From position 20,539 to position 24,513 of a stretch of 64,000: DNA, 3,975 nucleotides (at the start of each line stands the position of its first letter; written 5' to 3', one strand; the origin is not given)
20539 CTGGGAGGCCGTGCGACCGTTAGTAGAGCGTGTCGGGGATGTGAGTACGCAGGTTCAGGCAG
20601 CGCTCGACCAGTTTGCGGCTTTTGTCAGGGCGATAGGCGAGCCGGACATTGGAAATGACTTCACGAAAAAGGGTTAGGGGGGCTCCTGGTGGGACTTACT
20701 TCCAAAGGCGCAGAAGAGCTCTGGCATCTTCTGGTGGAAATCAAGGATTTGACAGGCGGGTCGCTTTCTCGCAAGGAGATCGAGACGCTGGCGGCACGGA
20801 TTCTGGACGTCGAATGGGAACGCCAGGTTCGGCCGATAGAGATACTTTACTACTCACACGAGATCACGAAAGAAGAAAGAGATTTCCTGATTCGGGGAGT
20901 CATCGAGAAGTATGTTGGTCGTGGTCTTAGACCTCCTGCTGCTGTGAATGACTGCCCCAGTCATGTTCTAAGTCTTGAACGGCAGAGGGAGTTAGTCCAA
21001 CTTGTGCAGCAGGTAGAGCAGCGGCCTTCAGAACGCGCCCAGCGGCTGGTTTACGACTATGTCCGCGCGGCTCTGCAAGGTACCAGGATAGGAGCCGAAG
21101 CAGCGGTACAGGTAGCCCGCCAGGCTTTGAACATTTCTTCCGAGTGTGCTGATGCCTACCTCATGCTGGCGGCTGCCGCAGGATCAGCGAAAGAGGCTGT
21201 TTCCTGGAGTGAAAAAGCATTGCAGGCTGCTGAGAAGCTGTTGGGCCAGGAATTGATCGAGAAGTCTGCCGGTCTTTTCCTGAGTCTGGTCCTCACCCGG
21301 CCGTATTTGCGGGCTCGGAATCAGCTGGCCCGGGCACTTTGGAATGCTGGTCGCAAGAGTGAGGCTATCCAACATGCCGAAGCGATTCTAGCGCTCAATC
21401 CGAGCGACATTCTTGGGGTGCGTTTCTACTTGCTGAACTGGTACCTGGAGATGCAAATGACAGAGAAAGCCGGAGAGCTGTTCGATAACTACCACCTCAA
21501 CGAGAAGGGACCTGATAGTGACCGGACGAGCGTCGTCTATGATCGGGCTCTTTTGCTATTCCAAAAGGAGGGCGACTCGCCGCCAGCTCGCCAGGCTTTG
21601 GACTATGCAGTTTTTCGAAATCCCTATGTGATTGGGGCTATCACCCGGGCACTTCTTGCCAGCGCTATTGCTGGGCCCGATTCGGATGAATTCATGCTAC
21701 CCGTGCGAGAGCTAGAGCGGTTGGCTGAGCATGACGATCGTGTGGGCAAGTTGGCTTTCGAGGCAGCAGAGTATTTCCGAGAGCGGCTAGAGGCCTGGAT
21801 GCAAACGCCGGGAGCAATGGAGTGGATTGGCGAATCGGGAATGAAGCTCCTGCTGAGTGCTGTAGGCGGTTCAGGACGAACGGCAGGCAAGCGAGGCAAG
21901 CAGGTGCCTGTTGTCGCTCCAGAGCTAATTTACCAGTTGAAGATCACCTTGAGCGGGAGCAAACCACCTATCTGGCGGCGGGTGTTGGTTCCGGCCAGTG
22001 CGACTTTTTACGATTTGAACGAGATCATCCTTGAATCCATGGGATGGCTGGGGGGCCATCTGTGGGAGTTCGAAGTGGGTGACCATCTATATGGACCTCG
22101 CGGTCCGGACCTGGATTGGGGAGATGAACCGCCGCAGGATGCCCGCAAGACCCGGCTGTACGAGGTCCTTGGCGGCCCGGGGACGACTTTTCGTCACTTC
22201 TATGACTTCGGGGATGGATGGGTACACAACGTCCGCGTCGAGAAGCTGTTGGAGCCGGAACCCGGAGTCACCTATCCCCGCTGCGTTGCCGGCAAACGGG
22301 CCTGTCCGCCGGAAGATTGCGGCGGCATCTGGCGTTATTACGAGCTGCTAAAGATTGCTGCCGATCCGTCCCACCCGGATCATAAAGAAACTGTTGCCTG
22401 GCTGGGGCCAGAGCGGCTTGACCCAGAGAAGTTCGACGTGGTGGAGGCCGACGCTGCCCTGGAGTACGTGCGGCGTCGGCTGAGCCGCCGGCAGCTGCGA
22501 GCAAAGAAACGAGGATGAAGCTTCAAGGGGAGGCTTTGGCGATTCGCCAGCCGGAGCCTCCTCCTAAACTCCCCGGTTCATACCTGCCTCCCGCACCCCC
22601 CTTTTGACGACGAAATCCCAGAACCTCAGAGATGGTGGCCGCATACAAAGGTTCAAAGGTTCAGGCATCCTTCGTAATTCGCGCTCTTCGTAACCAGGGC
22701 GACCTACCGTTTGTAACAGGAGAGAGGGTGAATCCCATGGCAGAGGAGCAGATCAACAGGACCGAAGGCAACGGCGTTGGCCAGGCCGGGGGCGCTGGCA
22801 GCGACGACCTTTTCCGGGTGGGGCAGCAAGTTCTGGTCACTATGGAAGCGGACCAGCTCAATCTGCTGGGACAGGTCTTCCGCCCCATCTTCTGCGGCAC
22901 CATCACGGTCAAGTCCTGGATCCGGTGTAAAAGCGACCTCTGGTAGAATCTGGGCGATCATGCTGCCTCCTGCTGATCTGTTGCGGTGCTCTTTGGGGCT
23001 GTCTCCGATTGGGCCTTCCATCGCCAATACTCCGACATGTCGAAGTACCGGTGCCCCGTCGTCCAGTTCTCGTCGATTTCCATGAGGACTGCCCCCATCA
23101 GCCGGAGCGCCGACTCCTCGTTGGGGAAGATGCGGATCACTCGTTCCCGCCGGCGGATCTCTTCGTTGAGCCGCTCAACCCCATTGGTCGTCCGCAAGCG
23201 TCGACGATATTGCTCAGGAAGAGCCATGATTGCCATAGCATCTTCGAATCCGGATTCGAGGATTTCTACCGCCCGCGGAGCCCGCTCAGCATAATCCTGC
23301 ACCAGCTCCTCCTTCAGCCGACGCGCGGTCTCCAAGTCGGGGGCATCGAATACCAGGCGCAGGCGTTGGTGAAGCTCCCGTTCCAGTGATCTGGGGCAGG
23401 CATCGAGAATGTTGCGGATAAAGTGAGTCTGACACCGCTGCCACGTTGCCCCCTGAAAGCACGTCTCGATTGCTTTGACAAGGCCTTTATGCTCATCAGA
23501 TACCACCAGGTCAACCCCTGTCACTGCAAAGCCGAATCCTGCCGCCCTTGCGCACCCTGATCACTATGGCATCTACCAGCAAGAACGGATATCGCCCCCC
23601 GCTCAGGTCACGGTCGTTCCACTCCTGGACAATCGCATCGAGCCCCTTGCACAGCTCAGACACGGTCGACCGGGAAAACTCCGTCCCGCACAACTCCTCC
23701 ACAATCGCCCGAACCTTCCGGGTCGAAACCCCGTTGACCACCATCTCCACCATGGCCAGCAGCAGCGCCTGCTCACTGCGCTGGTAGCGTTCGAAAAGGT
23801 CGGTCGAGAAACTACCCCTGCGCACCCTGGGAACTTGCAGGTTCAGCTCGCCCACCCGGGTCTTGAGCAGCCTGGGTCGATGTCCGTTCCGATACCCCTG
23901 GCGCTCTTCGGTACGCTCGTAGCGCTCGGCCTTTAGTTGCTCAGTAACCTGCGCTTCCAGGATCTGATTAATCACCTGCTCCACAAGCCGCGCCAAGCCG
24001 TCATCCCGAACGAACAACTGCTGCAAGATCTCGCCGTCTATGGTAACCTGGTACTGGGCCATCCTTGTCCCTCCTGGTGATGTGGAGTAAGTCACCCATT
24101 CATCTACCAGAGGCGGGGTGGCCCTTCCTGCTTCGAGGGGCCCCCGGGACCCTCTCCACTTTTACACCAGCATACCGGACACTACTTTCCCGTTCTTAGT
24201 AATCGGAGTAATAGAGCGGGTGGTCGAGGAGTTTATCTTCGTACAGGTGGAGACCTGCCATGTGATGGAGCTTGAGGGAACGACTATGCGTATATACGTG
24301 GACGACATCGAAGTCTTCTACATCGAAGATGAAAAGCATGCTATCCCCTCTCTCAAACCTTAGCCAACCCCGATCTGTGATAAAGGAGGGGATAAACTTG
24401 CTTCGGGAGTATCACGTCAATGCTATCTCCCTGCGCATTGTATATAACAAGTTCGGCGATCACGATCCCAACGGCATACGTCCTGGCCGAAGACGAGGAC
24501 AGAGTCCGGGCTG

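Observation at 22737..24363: One IS256 remnant replaces the 3' half of mnxE and the 5' half of mnxF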

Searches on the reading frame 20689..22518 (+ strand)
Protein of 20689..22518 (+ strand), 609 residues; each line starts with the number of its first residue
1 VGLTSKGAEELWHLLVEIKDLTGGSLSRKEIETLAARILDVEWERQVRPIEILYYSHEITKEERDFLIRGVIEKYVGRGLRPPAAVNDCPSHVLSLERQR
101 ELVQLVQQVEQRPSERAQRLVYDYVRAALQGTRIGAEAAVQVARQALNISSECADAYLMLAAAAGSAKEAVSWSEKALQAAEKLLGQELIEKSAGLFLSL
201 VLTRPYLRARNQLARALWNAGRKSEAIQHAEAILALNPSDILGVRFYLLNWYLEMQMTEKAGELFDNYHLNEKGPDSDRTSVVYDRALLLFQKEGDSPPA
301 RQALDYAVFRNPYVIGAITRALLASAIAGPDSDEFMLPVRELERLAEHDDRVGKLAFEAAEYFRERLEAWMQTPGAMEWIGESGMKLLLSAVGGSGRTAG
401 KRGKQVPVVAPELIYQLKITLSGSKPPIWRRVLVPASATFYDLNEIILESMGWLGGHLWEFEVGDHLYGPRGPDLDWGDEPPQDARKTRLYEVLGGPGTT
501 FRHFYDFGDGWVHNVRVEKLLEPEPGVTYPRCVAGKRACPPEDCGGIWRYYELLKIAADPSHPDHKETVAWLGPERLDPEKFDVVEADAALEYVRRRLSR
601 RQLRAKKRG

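Call 3: search_protein_families(library=pfam, proteins=[window:20689-22518:+], max_evalue=0.01)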
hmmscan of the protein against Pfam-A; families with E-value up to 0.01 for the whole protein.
window:20689-22518:+ (609 aa): 8 families
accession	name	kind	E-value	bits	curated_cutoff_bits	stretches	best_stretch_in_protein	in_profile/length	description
PF07929.16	PRiA4_ORF3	-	1.3e-59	201.2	26.6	1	414-584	2-171/173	Plasmid pRiA4b ORF-3-like protein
PF13428.12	TPR_14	-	0.00043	21.2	23.5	1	208-243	2-37/44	Tetratricopeptide repeat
PF04184.18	ST7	-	0.00064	18.8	24.3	1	136-289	178-333/533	ST7 protein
PF13374.12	TPR_10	-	0.00066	20.1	27.5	0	207-235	2-30/42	Tetratricopeptide repeat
PF07719.23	TPR_2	-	0.0027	18.2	27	1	209-240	3-34/34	Tetratricopeptide repeat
PF04910.20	Tcf25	-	0.0068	16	24.2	1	226-388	118-274/337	Transcriptional repressor TCF25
PF13424.12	TPR_12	-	0.0074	16.9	30.1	0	206-236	44-74/77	Tetratricopeptide repeat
PF13432.12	TPR_16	-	0.0084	17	32.7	1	180-240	3-64/65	Tetratricopeptide repeat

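Call 28: find_encoding_contigs(protein=window:20689-22515:+, flank=10000, max_places=10)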
Protein window:20689-22515:+ (609 aa): 1 contig read that carries it; 1 place shown.
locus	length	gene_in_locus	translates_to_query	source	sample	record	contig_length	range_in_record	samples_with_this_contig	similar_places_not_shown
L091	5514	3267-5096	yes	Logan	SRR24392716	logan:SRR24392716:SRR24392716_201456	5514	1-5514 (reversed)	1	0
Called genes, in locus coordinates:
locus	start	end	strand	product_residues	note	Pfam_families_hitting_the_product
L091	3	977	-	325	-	?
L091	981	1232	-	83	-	PF00403:HMA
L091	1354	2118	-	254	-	PF00027:cNMP_binding, PF00325:Crp (faint), PF13545:HTH_Crp_2, PF01047:MarR (faint), PF12802:MarR_2 (weak), PF12840:HTH_20 (weak)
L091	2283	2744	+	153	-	PF01909:NTP_transf_2, PF18765:Polbeta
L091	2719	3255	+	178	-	PF20797:HepT-like_2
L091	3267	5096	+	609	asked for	PF07929:PRiA4_ORF3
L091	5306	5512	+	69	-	?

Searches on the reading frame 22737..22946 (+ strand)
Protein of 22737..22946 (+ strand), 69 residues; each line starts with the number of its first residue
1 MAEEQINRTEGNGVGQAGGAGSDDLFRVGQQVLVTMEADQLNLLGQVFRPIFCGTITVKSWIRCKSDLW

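Call 3: search_protein_families(library=pfam, proteins=[window:22737-22946:+], max_evalue=0.01)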
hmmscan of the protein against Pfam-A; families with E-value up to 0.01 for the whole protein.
window:22737-22946:+ (69 aa): 0 families

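Call 4: search_protein_families(library=ncbifam, proteins=[window:22737-22946:+], max_evalue=0.01)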
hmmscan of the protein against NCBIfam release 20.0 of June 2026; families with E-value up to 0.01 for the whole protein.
window:22737-22946:+ (69 aa): 0 families

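Call 12: search_solved_structures(query=window:22737-22906:+, max_evalue=10, show_alignments=2)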
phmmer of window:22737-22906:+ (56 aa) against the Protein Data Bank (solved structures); distinct sequences matched with E-value up to 10: 4.
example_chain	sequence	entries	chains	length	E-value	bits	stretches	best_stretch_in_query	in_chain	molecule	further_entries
9bxa_B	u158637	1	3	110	2.1e-07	33.9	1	27-55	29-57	MnxE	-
4v91_O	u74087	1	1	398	0.19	15.3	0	13-49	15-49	UL13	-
5but_A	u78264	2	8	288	0.91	13.3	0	13-35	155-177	Ktr system potassium uptake protein A,Ktr system potassium uptake protein A | Ktr system potassium uptake protein A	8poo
1wvo_A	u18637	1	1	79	1.6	12.5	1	14-41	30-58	Sialic acid synthase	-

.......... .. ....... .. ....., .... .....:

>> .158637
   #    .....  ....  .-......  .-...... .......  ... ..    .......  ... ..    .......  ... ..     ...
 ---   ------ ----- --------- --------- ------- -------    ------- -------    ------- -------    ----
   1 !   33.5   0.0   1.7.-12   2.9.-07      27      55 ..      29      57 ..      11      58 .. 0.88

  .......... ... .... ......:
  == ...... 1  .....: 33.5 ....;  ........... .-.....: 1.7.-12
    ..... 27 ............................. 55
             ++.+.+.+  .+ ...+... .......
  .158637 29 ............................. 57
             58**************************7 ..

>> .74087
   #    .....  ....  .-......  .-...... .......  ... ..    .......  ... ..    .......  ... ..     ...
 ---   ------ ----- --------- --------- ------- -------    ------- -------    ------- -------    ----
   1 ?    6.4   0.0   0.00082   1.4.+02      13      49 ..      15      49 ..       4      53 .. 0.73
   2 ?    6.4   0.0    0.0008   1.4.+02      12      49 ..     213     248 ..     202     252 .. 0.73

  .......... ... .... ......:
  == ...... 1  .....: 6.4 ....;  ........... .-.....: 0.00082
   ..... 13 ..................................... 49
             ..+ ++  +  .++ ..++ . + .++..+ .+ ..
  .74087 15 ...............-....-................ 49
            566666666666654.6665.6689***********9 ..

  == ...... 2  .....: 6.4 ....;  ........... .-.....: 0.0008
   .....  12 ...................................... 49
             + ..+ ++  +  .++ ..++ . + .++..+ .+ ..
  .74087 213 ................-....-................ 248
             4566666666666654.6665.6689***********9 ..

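Call 31: find_homologous_proteins(query=window:22737-22943:+, max_evalue=0.001)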
Query window:22737-22943:+ (69 aa): 11 proteins with E <= 0.001 among 13 candidates.
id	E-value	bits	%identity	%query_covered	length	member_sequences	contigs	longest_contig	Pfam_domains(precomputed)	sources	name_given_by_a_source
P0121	2.2e-39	150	100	100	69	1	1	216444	-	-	-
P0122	6.5e-23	98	86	83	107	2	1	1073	-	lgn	-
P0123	1.8e-4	39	70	43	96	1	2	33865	-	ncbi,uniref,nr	ncbi:hypothetical protein CSV80_16425 [Sporosarcina sp. P12(2017)]|uniref:hypothetical protein n=1 T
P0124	2.5e-4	39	67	43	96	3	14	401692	-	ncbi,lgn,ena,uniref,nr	ncbi:hypothetical protein CSV69_00640 [Sporosarcina sp. P26b]|uniref:hypothetical protein n=1 Tax=un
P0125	3.3e-4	38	55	54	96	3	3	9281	-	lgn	-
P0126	7.8e-4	37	75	41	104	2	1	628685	-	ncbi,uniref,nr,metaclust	ncbi:hypothetical protein AV656_12150 [Bhargavaea cecembensis]|uniref:Uncharacterized protein n=1 Ta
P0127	8.3e-4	37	54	72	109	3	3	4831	-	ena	-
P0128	8.3e-4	37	70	43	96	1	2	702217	-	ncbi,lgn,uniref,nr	ncbi:hypothetical protein FITA111629_03265 [Filibacter tadaridae]|uniref:Uncharacterized protein n=1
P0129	8.8e-4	37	79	41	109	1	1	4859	-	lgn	-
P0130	9.8e-4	37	67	43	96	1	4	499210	-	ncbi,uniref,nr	ncbi:hypothetical protein [Sporosarcina ureae]|uniref:hypothetical protein n=1 Tax=Sporosarcina urea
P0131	9.9e-4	37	67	43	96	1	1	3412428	-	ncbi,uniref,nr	ncbi:hypothetical protein [Sporosarcina ureae]|uniref:hypothetical protein n=1 Tax=Sporosarcina urea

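Call 34: find_encoding_contigs(protein=P0122, flank=10000)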
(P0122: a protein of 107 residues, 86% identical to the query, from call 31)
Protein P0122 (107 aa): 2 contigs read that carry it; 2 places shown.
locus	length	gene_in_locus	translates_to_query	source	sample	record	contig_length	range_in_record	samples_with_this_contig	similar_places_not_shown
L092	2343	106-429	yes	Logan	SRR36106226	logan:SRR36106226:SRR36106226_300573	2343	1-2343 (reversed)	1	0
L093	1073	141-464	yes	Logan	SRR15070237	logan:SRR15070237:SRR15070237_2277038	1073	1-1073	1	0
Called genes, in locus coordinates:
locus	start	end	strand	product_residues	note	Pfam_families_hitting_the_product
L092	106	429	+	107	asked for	-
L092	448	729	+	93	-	-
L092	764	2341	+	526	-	?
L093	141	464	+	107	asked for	-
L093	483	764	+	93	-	-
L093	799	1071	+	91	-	?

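Call 38: list_cluster_members(proteins=[P0122, P0132, L092:448-726:+, L094:3463-3810:+])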
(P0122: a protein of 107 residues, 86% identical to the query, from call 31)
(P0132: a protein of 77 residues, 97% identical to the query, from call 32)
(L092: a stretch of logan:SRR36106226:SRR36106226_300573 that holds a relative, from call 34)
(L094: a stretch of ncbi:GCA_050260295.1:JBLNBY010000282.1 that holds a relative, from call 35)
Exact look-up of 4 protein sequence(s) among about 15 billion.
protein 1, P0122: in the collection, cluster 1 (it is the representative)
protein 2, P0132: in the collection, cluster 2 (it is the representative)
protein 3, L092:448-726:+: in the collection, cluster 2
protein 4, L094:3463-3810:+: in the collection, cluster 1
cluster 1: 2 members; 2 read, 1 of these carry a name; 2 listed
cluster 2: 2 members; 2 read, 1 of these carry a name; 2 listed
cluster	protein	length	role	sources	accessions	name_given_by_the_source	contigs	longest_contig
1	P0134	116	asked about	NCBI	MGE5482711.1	MAG: hypothetical protein ACM3VX_07415 [Bacteroidota bacterium]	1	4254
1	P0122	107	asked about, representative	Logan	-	-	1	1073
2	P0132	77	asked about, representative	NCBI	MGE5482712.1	MAG: hypothetical protein ACM3VX_07420 [Bacteroidota bacterium]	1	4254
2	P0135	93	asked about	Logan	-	-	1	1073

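Call 56: search_protein_families(library=pfam, proteins=[P0122, P0135, P0134], max_evalue=1)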
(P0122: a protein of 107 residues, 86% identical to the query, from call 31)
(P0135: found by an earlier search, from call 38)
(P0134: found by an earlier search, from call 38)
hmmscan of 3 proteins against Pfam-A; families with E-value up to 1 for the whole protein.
P0122 (107 aa): 0 families

P0135 (93 aa): 1 family
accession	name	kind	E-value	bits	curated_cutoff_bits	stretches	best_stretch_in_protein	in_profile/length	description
PF25742.1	Phage_Gene33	-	0.0058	17.3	27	1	17-68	32-82/100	Phage Gene 33 protein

P0134 (116 aa): 0 families

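Call 57: search_protein_families(library=ncbifam, proteins=[P0122, P0135, P0134], max_evalue=1)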
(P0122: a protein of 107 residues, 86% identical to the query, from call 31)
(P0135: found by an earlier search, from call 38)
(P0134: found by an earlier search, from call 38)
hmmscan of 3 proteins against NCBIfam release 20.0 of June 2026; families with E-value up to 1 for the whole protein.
P0122 (107 aa): 0 families

P0135 (93 aa): 0 families

P0134 (116 aa): 0 families

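Call 58: search_solved_structures(query=P0122, max_evalue=1, show_alignments=1)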
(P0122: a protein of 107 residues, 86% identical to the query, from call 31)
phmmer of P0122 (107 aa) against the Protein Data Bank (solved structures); distinct sequences matched with E-value up to 1: 2.
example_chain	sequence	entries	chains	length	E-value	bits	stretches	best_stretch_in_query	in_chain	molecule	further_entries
9bxa_B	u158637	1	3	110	2.3e-25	92.1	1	27-106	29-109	MnxE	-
4v91_O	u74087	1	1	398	0.074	16.5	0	10-49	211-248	UL13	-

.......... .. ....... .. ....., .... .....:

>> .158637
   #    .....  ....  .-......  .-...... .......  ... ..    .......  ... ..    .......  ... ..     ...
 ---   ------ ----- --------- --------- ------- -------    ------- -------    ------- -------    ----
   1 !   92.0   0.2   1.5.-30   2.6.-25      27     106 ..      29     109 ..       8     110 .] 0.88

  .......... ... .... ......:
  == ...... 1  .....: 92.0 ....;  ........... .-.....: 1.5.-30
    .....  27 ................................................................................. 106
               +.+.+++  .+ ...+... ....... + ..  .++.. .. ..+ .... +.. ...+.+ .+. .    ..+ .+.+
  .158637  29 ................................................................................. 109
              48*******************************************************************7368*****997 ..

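Call 59: search_solved_structures(query=P0135, max_evalue=1, show_alignments=1)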
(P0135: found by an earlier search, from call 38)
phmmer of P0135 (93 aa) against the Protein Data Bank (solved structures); distinct sequences matched with E-value up to 1: 11.
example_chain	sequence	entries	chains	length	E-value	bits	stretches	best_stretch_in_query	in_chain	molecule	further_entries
9bxa_E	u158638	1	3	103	3.6e-14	56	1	5-84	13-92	MnxF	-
2qnr_A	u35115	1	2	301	0.49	14.1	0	27-75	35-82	Septin-2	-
5t04_A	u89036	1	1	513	0.61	13.8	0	25-81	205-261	Neurotensin receptor type 1,Endolysin,Neurotensin receptor type 1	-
1k77_A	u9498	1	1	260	0.64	13.7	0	37-72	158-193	Hypothetical protein ygbM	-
4grv_A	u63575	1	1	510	0.67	13.6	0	25-81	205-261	Neurotensin receptor type 1, lysozyme chimera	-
6upq_A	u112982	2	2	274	0.7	13.6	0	27-75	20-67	Septin-2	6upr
7m6j_A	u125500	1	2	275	0.7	13.6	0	27-75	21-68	Septin-2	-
8xa6_H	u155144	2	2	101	0.77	13.5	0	17-69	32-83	Gene 33 protein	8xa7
6upa_A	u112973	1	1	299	0.81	13.4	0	27-75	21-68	Septin-2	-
3ftq_A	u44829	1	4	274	0.84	13.3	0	27-75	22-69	Septin-2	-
2qa5_A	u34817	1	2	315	0.86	13.3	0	27-75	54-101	Septin-2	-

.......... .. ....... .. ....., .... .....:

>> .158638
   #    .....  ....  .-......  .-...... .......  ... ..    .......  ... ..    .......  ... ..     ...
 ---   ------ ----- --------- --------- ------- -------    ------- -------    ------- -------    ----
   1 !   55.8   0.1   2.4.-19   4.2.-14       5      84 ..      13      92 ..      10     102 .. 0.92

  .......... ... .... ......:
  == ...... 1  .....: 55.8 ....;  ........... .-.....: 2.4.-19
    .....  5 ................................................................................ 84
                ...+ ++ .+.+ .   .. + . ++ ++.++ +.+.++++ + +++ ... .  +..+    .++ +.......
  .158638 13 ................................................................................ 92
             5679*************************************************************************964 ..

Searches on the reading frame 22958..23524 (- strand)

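Call 3: search_protein_families(library=pfam, proteins=[window:22958-23524:-], max_evalue=0.01)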
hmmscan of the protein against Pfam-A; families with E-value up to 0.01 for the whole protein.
window:22958-23524:- (188 aa): 2 families
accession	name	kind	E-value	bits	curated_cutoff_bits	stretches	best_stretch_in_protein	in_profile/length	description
PF00872.24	Transposase_mut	-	2.2e-53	181.9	21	1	2-156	224-378/379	Transposase, Mutator family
PF10551.15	MULE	-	0.00075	20.3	27.6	0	5-38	66-99/99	MULE transposase domain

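Call 4: search_protein_families(library=ncbifam, proteins=[window:22958-23524:-], max_evalue=0.01)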
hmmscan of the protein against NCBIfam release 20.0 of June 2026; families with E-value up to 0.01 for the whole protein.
window:22958-23524:- (188 aa): 3 families
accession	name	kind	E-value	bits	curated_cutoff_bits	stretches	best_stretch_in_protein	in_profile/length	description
NF033543.2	transpos_IS256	equivalog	1e-48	166.1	150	1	4-149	186-337/338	IS256 family transposase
NF033544.1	transpos_IS1249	exception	0.00071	18.8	300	1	5-41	143-179/382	IS1249 family transposase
NF041731.2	transpos_ISH6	equivalog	0.0032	16.3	240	0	5-38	234-265/414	ISH6 family transposase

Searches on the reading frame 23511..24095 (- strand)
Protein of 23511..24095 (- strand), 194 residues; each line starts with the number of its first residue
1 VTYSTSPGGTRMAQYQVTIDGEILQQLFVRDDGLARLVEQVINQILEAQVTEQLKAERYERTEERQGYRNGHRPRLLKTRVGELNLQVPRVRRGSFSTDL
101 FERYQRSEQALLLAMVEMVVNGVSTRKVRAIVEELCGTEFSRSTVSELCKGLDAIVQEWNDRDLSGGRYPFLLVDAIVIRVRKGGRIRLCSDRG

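Call 3: search_protein_families(library=pfam, proteins=[window:23511-24095:-], max_evalue=0.01)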
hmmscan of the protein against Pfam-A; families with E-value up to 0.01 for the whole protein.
window:23511-24095:- (194 aa): 1 family
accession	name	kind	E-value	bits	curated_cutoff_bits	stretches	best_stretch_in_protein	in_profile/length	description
PF00872.24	Transposase_mut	-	3.5e-55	187.9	21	1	24-188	16-179/379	Transposase, Mutator family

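Call 4: search_protein_families(library=ncbifam, proteins=[window:23511-24095:-], max_evalue=0.01)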
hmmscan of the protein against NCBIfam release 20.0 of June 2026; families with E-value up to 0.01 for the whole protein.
window:23511-24095:- (194 aa): 4 families
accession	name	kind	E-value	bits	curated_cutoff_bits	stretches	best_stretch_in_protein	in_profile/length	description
NF033543.2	transpos_IS256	equivalog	7.3e-45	153.4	150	1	50-187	1-138/338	IS256 family transposase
NF041731.2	transpos_ISH6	equivalog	1.5e-11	43.7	240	1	23-182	18-186/414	ISH6 family transposase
NF033572.1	transpos_ISKra4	equivalog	4.4e-09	35.9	205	1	34-162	32-168/422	ISKra4 family transposase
NF033529.1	transpos_ISLre2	equivalog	0.0027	17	200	1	101-158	28-84/382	ISLre2 family transposase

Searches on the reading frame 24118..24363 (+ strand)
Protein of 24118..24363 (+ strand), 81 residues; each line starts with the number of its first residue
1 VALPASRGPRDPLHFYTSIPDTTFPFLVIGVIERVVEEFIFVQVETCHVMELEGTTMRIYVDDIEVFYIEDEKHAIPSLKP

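Call 3: search_protein_families(library=pfam, proteins=[window:24118-24363:+], max_evalue=0.01)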
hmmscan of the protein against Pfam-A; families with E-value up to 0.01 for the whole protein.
window:24118-24363:+ (81 aa): 0 families

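Call 4: search_protein_families(library=ncbifam, proteins=[window:24118-24363:+], max_evalue=0.01)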
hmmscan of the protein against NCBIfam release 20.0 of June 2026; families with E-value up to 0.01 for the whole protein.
window:24118-24363:+ (81 aa): 0 families

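Call 32: find_homologous_proteins(query=window:24118-24360:+, max_evalue=0.001)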
Query window:24118-24360:+ (81 aa): 2 proteins with E <= 0.001 among 2 candidates.
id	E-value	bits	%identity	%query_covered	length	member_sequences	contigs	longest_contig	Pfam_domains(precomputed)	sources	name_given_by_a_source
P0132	3.0e-29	118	97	73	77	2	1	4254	-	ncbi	ncbi:MAG: hypothetical protein ACM3VX_07420 [Bacteroidota bacterium]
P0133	1.1e-21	94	98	58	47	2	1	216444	-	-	-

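Call 35: find_encoding_contigs(protein=P0132, flank=10000)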
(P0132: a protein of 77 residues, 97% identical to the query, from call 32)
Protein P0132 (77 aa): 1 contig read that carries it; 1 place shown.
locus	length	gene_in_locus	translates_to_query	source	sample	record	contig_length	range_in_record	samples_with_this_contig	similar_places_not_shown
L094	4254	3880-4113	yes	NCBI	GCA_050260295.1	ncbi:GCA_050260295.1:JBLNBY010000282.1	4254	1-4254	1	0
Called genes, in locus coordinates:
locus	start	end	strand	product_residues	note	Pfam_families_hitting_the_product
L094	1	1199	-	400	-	PF00122:E1-E2_ATPase, PF00702:Hydrolase (weak)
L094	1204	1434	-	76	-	PF00403:HMA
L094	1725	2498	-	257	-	PF00027:cNMP_binding, PF12802:MarR_2 (faint), PF13545:HTH_Crp_2, PF12840:HTH_20 (weak)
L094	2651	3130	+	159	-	PF01909:NTP_transf_2, PF18765:Polbeta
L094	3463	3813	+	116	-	-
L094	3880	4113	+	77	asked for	-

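Call 56: search_protein_families(library=pfam, proteins=[P0135, P0134], max_evalue=1)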
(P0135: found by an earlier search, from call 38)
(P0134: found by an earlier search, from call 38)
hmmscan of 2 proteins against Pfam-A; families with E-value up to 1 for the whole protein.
P0135 (93 aa): 1 family
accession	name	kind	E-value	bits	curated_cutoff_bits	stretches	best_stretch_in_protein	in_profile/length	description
PF25742.1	Phage_Gene33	-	0.0058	17.3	27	1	17-68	32-82/100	Phage Gene 33 protein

P0134 (116 aa): 0 families

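Call 57: search_protein_families(library=ncbifam, proteins=[P0135, P0134], max_evalue=1)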
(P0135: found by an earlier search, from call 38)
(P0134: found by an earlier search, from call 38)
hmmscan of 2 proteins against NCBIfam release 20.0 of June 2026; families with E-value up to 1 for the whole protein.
P0135 (93 aa): 0 families

P0134 (116 aa): 0 families
